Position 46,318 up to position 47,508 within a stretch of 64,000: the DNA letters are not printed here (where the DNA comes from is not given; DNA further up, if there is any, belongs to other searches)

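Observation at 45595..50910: Beta-oxidation-like cluster: ACAD + two SCP-x-type thiolase-like proteins + fused double DUF35 + LLM oxidoreductase, preceded by an AT-rich 2x15-bp direct repeat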

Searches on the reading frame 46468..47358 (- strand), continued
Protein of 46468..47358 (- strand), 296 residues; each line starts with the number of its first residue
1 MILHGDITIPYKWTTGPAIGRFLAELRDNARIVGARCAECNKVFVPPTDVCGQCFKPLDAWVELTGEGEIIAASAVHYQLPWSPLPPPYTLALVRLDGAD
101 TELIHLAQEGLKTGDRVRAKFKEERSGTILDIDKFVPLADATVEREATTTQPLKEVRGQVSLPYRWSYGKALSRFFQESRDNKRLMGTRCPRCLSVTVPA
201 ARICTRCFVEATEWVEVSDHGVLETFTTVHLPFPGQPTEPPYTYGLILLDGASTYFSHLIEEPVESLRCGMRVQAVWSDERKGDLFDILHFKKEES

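Call 36: find_related_loci(query=A3, collection=genome_contigs, flank=8000)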
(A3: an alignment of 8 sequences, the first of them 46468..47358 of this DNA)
Query A3 (296 aa) in genome_contigs; peptide patterns used: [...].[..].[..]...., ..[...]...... (x = any residue, [..] = any of these).
45 stretches matched a pattern; 26 encode a relative of the query (tblastn E <= 1e-3); 26 distinct loci.
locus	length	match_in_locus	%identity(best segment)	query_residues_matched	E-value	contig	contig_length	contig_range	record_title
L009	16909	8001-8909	49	1-292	8e-96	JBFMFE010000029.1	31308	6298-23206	MAG: bacterium isolate MAG263 MAG263_29, whole genome shotgun sequence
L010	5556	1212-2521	71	1-296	3e-87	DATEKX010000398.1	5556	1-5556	MAG TPA_asm: Blastocatellia bacterium isolate SMAG_U8901 k141_1067153, whole genome shotgun sequence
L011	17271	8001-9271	79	1-295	1e-84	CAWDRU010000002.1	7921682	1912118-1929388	MAG: Blastocatellia bacterium isolate MFD04935.bin.1.50 genome assembly, contig: contig_540, whole genome shotgun sequen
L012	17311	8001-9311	83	1-294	7e-84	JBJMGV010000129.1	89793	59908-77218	MAG: Blastocatellia bacterium isolate H3_16_all_fractions_metab_conc_90_60_0 k255_8848143, whole genome shotgun sequence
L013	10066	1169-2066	77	1-296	5e-132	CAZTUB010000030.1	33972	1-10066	MAG TPA_asm: uncultured Clostridia bacterium isolate binchicken_co174_39 genome assembly, contig: NODE_187_length_33972_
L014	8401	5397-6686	81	1-295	3e-82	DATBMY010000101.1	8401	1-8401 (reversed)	MAG TPA_asm: Blastocatellia bacterium isolate SMAG_U4010 k141_2487521, whole genome shotgun sequence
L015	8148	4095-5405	85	1-294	2e-81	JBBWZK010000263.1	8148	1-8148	MAG: Blastocatellia bacterium isolate Holy_42 scaffold_2646163, whole genome shotgun sequence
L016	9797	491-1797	68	1-294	2e-80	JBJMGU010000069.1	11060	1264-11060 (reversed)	MAG: Blastocatellia bacterium isolate H2_16_all_fractions_metab_conc_16_60_11 k255_2629589, whole genome shotgun sequenc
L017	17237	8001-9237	82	1-294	2e-80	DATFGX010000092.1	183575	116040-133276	MAG TPA_asm: Blastocatellia bacterium isolate SMAG_U8674 k141_1879319, whole genome shotgun sequence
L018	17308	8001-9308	85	1-294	3e-71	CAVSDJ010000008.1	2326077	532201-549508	MAG: Blastocatellia bacterium isolate MFD01916.bin.3.112 genome assembly, contig: contig_6494, whole genome shotgun sequ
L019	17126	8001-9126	60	2-295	7e-61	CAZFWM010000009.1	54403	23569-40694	MAG TPA_asm: uncultured Thermodesulfobacteriota bacterium isolate SRP077602_co7_231 genome assembly, contig: NODE_2543_l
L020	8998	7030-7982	59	2-295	4e-70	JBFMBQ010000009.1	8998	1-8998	MAG: bacterium isolate MAG168 MAG168_9, whole genome shotgun sequence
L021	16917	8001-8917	44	1-296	1e-46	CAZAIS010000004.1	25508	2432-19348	MAG TPA_asm: uncultured Acidimicrobiales bacterium isolate binchicken_co204_55 genome assembly, contig: NODE_2114_length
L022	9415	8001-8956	59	2-294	2e-69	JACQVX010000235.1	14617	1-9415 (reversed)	MAG: Planctomycetota bacterium isolate NC_groundwater_1474_Ag_S-0.65um_73_34 S_p65_S5_coassembly_k141_4562983, whole gen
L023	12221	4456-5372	52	5-292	4e-63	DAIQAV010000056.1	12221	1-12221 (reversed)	MAG TPA_asm: Candidatus Anoxymicrobiaceae bacterium isolate CTOTU25327 NODE_1730_length_12221_cov_7.770508, whole genome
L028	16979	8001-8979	46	1-296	2e-65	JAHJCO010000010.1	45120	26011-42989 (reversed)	MAG: Actinomycetota bacterium isolate Modern_marine.mb.309 Modern_marine.mb.309_k141_268485, whole genome shotgun sequen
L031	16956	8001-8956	47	2-295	8e-58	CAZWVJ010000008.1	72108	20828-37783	MAG TPA_asm: uncultured Syntrophomonadaceae bacterium isolate SRP201947_co1_104 genome assembly, contig: NODE_20_length_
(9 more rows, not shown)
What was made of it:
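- Tried and rejected: A narrower alignment worked (call 36).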

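Call 39: search_protein_families(library=pfam, proteins=[L021:1981-2952:+, L021:3108-5132:+, L021:5129-5626:+, L021:8866-10476:+, L021:10831-11454:+, L021:11634-12509:+, L021:12564-15119:+, L019:9141-10976:-, L019:11276-12610:-, L019:12950-14596:-], max_evalue=0.00001)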
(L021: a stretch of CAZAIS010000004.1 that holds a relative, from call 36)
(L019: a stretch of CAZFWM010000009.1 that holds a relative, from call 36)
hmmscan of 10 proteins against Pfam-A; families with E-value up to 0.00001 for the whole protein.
L021:1981-2952:+ (323 aa): 1 family
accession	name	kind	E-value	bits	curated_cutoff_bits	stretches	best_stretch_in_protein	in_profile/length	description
PF10708.14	DUF2510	-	9.8e-06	25.6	24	0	187-200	16-29/35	Protein of unknown function (DUF2510)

L021:3108-5132:+ (674 aa): 4 families
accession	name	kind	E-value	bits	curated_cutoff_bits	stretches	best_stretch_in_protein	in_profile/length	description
PF13185.12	GAF_2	-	1.6e-17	64.5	28.6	1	151-288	2-135/136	GAF domain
PF02518.31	HATPase_c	-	4.6e-15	56.4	26.4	1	553-655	4-110/111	Histidine kinase-, DNA gyrase B-, and HSP90-like ATPase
PF01590.32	GAF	-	1.8e-14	54.8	22.4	1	152-288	1-133/133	GAF domain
PF13492.12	GAF_3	-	6e-11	43.3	27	1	154-290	3-129/129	GAF domain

L021:5129-5626:+ (165 aa): 2 families
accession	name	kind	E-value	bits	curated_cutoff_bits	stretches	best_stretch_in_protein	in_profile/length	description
PF12850.12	Metallophos_2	-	1.9e-32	112.9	27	1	4-153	1-153/154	Calcineurin-like phosphoesterase superfamily domain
PF00149.33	Metallophos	-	5.6e-07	30.6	21.5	0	4-72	1-82/191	Calcineurin-like phosphoesterase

L021:8866-10476:+ (536 aa): 1 family
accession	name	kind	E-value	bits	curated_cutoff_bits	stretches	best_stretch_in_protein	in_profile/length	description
PF00501.34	AMP-binding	-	2.5e-14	53.3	29.9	1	168-379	167-375/384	AMP-binding enzyme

L021:10831-11454:+ (207 aa): 0 families

L021:11634-12509:+ (291 aa): 2 families
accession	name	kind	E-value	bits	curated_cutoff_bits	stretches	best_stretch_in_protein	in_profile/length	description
PF01634.23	HisG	-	2.5e-42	144.9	25.5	1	50-211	1-156/158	ATP phosphoribosyltransferase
PF08029.16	HisG_C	-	2.9e-20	72.6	23.5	1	217-287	1-72/73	HisG, C-terminal domain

L021:12564-15119:+ (851 aa): 4 families
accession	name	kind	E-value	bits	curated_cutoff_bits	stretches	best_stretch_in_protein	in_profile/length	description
PF00990.26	GGDEF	-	6.2e-42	143.5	23.8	1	685-843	1-160/161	Diguanylate cyclase, GGDEF domain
PF13185.12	GAF_2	-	1.5e-30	106.6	28.6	1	536-673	3-136/136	GAF domain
PF01590.32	GAF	-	5.1e-29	101.9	22.4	2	537-672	2-133/133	GAF domain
PF13492.12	GAF_3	-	1.2e-18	68.2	27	1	540-674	5-129/129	GAF domain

L019:9141-10976:- (611 aa): 1 family
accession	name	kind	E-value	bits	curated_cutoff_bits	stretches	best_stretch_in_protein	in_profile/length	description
PF04205.19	FMN_bind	-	7.1e-09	36.6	22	1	467-603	15-76/77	FMN-binding domain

L019:11276-12610:- (444 aa): 11 families
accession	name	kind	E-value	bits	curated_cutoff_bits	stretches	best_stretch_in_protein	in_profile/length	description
PF01512.22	Complex1_51K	-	6.3e-51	172.7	31.2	1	129-274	1-149/150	Nuo51 FMN-binding domain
PF13375.12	RnfC_N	-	1.6e-30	105.5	25.6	1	4-103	2-101/101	RnfC Barrel sandwich hybrid domain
PF13237.11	Fer4_10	-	1.4e-08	35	25.5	1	359-414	4-53/53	4Fe-4S dicluster domain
PF10531.15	SLBB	-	1.1e-07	32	27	1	287-335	1-55/55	SLBB domain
PF12797.12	Fer4_2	-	2e-07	31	24.5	0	358-375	4-21/22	4Fe-4S binding domain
PF12838.12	Fer4_7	-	2.5e-07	31.5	27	1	363-414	1-49/52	4Fe-4S dicluster domain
PF00037.32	Fer4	-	2.9e-07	30.4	21.1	0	359-376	3-20/24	4Fe-4S binding domain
PF13183.11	Fer4_8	-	4.3e-07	30.8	27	0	363-376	53-66/68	4Fe-4S dicluster domain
PF13187.11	Fer4_9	-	2.1e-06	28.1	27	0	364-415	2-49/52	4Fe-4S dicluster domain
PF13534.11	Fer4_17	-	5.2e-06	27.3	22.2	0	362-378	44-60/61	4Fe-4S dicluster domain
PF12837.12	Fer4_6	-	5.4e-06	26.5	25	0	357-377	2-22/24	4Fe-4S binding domain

L019:12950-14596:- (548 aa): 12 families
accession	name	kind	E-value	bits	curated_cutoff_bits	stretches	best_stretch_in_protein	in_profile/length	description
PF00037.32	Fer4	-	2.8e-18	65.4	21.1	2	506-527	2-23/24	4Fe-4S binding domain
PF12838.12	Fer4_7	-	5.8e-14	52.7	27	2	408-450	2-50/52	4Fe-4S dicluster domain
PF13187.11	Fer4_9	-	2.2e-13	50.4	27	2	408-451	2-50/52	4Fe-4S dicluster domain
PF14697.11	Fer4_21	-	1.2e-11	44.9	35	2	408-451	8-55/59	4Fe-4S dicluster domain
PF12837.12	Fer4_6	-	1.1e-10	41.4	25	0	431-449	2-20/24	4Fe-4S binding domain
PF13237.11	Fer4_10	-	2.7e-10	40.5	25.5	0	482-523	8-53/53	4Fe-4S dicluster domain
PF12800.12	Fer4_4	-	5.1e-09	36.1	24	0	436-450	2-16/17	4Fe-4S binding domain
PF12797.12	Fer4_2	-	6.6e-09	35.6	24.5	0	431-449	3-21/22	4Fe-4S binding domain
PF04060.18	FeS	-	7.4e-09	35.6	23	1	311-343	1-33/33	Putative Fe-S cluster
PF13484.11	Fer4_16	-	1.1e-06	29.7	30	0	437-495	1-65/66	4Fe-4S double cluster binding domain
PF12798.12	Fer4_3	-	8.7e-06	26.6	27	0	483-497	1-15/15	4Fe-4S binding domain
PF13459.11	Fer4_15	-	1e-05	26.6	22.4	0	436-475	6-45/66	4Fe-4S single cluster domain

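Call 46: search_protein_families(library=pfam, alignment_id=A4, max_evalue=0.00001)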
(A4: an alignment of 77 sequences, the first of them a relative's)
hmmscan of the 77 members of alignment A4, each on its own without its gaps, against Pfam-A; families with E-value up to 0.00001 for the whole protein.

A. member 1, L009:363-3095:+ (910 aa): 4 families
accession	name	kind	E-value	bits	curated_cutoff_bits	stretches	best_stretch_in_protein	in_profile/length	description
PF07559.19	FlgE_D2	-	1.3e-17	65.1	22.7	1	622-789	6-141/142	Flagellar basal body protein FlaE D2 domain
PF06429.18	Flg_bbr_C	-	3.6e-16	58.8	23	1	866-908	4-46/46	Flagellar basal body rod FlgEFG protein C-terminal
PF22692.1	LlgE_F_G_D1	-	6.8e-15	55.4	27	1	114-169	1-55/64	Flagellar hook protein FlgE/F/G D1 domain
PF00460.25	Flg_bb_rod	-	9e-11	41.9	20.7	1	24-54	1-31/31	Flagella basal body rod protein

B. families by the number of members that match (of 77 scanned): 82 families (the first 25 are shown)
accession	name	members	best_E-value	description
PF00501.34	AMP-binding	6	1.5e-76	AMP-binding enzyme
PF13185.12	GAF_2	5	7.5e-31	GAF domain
PF01590.32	GAF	5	1.3e-29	GAF domain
PF13492.12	GAF_3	4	3.4e-23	GAF domain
PF02518.31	HATPase_c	4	2.1e-17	Histidine kinase-, DNA gyrase B-, and HSP90-like ATPase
PF01634.23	HisG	3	9.1e-43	ATP phosphoribosyltransferase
PF08029.16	HisG_C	3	2.9e-21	HisG, C-terminal domain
PF02542.21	YgbB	2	3.3e-67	YgbB family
PF01128.25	IspD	2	8e-67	2-C-methyl-D-erythritol 4-phosphate cytidylyltransferase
PF00441.29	Acyl-CoA_dh_1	2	2.2e-50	Acyl-CoA dehydrogenase, C-terminal domain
PF10635.14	DisA-linker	2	7.5e-47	DisA bacterial checkpoint controller linker region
PF02771.21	Acyl-CoA_dh_N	2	1.3e-36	Acyl-CoA dehydrogenase, N-terminal domain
PF21095.3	CarD_C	2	1.3e-33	CarD, C-terminal domain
PF02770.24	Acyl-CoA_dh_M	2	2.5e-30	Acyl-CoA dehydrogenase, middle domain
PF02457.21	DAC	2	4.2e-25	DisA bacterial checkpoint controller nucleotide-binding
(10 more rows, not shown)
